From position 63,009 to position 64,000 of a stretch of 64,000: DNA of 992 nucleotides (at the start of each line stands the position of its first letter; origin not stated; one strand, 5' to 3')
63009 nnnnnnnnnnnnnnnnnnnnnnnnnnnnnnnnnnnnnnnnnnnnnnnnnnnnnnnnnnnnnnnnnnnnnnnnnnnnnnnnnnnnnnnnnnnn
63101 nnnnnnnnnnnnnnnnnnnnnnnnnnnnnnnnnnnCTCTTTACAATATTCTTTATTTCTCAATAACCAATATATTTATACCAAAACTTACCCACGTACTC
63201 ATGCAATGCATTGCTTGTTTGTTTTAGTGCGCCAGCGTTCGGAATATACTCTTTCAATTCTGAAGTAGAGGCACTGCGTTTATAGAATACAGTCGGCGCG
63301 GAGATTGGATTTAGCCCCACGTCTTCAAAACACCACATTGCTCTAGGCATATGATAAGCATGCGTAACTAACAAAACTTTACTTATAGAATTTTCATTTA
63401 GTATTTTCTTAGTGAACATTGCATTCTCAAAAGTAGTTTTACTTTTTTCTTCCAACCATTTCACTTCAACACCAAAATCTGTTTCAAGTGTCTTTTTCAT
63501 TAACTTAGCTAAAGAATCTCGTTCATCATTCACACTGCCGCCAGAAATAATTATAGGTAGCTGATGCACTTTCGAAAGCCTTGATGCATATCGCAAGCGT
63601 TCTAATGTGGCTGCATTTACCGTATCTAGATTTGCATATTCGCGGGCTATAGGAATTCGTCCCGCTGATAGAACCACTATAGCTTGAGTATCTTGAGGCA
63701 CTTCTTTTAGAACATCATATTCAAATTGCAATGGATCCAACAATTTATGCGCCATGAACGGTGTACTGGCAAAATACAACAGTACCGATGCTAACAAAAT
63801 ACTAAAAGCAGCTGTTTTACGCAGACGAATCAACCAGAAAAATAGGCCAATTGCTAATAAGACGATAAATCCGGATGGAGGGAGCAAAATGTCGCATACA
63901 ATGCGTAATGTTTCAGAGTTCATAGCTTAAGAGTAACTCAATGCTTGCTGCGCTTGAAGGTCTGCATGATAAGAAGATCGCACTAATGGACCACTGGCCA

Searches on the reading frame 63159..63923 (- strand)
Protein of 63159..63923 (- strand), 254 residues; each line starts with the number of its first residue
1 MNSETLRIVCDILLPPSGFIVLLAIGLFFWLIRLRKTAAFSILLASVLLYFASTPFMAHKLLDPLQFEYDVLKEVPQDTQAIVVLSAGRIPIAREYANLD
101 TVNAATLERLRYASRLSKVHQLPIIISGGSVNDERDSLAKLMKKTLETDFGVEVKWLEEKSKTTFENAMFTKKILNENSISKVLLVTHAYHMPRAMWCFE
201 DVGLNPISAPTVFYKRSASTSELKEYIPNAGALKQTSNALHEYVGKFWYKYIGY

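Call 66: search_protein_families(library=ncbifam, max_evalue=0.00001, proteins=[window:63159-63923:-])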
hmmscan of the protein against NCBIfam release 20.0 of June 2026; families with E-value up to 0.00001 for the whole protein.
window:63159-63923:- (254 aa): 1 family
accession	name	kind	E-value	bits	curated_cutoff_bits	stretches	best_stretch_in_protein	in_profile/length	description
NF007794.0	PRK10494.1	equivalog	4.4e-23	82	205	1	7-250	7-248/259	envelope biogenesis factor ElyC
